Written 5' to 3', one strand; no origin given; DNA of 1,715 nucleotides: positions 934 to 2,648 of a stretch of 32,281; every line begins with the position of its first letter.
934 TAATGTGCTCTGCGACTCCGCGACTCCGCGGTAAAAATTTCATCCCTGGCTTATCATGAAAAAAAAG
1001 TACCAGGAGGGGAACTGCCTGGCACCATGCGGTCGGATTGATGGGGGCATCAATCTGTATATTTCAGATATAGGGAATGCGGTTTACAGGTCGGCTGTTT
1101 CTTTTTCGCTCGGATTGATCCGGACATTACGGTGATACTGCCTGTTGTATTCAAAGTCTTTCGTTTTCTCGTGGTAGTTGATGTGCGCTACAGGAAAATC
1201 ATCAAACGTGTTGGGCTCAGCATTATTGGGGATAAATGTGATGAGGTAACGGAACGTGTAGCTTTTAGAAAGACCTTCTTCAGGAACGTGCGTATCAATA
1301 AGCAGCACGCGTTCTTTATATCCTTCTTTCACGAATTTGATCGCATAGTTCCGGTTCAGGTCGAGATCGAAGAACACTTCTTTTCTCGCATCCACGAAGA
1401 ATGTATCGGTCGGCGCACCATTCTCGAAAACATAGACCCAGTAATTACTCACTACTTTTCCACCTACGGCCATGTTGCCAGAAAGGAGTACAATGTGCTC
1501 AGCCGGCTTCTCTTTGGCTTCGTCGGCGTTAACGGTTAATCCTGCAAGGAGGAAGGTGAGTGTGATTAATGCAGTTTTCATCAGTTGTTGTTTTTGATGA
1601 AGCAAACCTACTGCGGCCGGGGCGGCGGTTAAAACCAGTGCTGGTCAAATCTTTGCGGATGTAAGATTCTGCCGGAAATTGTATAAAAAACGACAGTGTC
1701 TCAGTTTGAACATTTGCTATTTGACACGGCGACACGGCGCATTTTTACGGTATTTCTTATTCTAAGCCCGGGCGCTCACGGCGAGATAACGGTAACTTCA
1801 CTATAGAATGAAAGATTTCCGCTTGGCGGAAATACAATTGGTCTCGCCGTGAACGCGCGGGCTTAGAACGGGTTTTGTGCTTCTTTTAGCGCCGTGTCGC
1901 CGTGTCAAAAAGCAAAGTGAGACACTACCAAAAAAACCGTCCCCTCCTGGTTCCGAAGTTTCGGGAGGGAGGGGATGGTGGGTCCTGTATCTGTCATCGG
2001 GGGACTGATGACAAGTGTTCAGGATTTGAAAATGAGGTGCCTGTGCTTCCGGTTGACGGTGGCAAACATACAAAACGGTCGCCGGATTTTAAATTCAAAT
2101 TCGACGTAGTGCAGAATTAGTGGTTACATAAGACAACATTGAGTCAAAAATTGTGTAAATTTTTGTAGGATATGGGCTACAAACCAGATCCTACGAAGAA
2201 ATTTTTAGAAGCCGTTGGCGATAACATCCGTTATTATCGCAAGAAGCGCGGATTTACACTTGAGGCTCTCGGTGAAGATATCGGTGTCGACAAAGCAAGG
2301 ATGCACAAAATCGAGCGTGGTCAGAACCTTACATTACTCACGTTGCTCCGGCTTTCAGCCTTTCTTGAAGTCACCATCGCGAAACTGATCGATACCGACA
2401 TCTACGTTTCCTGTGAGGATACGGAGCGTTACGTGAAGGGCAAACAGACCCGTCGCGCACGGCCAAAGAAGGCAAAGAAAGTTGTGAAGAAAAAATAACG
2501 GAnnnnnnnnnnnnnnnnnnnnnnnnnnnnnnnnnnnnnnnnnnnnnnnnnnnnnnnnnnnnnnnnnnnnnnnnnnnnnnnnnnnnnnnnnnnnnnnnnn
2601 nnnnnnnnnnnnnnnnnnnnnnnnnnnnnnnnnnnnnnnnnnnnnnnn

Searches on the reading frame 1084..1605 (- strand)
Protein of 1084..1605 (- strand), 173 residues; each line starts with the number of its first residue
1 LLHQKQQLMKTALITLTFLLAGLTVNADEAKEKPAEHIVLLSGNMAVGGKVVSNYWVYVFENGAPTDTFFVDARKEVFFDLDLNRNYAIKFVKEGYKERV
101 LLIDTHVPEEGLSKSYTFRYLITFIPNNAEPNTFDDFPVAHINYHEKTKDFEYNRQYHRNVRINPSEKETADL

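Call 58: search_protein_families(library=pfam, proteins=[window:1084-1605:-], max_evalue=0.001)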
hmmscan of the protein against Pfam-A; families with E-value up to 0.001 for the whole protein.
window:1084-1605:- (173 aa): 0 families

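Call 63: find_encoding_contigs(protein=window:1084-1581:-, flank=10000, max_places=3)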
Protein window:1084-1581:- (165 aa): 3 contigs read that carry it; 3 places shown.
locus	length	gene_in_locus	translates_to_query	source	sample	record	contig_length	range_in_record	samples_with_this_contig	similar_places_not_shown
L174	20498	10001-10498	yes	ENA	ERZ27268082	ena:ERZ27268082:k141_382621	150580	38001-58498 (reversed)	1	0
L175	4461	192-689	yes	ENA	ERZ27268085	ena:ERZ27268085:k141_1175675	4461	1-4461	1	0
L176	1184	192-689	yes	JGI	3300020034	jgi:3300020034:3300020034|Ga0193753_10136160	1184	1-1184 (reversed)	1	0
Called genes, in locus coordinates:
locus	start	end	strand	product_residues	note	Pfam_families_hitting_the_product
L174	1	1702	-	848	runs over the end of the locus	PF01588:tRNA_bind, PF03483:B3_4, PF03484:B5, PF17759:tRNA_synthFbeta, PF03147:FDX-ACB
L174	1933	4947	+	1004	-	PF11028:TMEM260_N, PF28497:DUF8416, PF28495:TMEM260_2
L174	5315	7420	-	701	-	PF17191:RecG_wedge, PF01336:tRNA_anti-codon, PF00270:DEAD, PF04851:ResIII, PF00271:Helicase_C, PF19833:RecG_dom3_C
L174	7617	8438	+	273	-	-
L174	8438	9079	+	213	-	-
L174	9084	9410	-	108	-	PF13560:HTH_31 (weak), PF12844:HTH_19 (weak), PF01381:HTH_3, PF13443:HTH_26 (weak)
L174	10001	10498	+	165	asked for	-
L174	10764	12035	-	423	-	PF00364:Biotin_lipoyl, PF02817:E3_binding, PF00198:2-oxoacid_dh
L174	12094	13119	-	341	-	PF00676:E1_dh, PF02775:TPP_enzyme_C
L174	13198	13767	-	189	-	PF08211:dCMP_cyt_deam_2, PF00383:dCMP_cyt_deam_1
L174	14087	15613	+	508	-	PF08757:CotH, PF18962:Por_Secre_tail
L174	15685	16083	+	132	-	-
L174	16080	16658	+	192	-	-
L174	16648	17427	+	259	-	PF09359:VTC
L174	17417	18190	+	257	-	PF16316:DUF4956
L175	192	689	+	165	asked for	-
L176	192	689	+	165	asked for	-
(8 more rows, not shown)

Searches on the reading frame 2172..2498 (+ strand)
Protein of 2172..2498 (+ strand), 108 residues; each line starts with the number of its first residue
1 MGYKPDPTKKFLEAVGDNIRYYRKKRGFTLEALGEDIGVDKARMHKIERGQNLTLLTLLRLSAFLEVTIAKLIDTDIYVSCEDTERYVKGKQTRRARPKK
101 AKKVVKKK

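Call 58: search_protein_families(library=pfam, proteins=[window:2172-2498:+], max_evalue=0.001)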
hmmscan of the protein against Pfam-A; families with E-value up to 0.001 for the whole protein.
window:2172-2498:+ (108 aa): 4 families
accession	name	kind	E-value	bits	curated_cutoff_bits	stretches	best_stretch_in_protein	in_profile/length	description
PF01381.28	HTH_3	-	7.2e-10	39.2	23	1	19-72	1-55/55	Helix-turn-helix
PF13560.12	HTH_31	-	1.1e-06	29.2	27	1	16-66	3-55/64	Helix-turn-helix domain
PF12844.13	HTH_19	-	2.1e-06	27.9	30.2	1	16-73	1-59/64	Helix-turn-helix domain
PF13443.12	HTH_26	-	3.9e-06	27.5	22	1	18-74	1-59/63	Cro/C1-type HTH DNA-binding domain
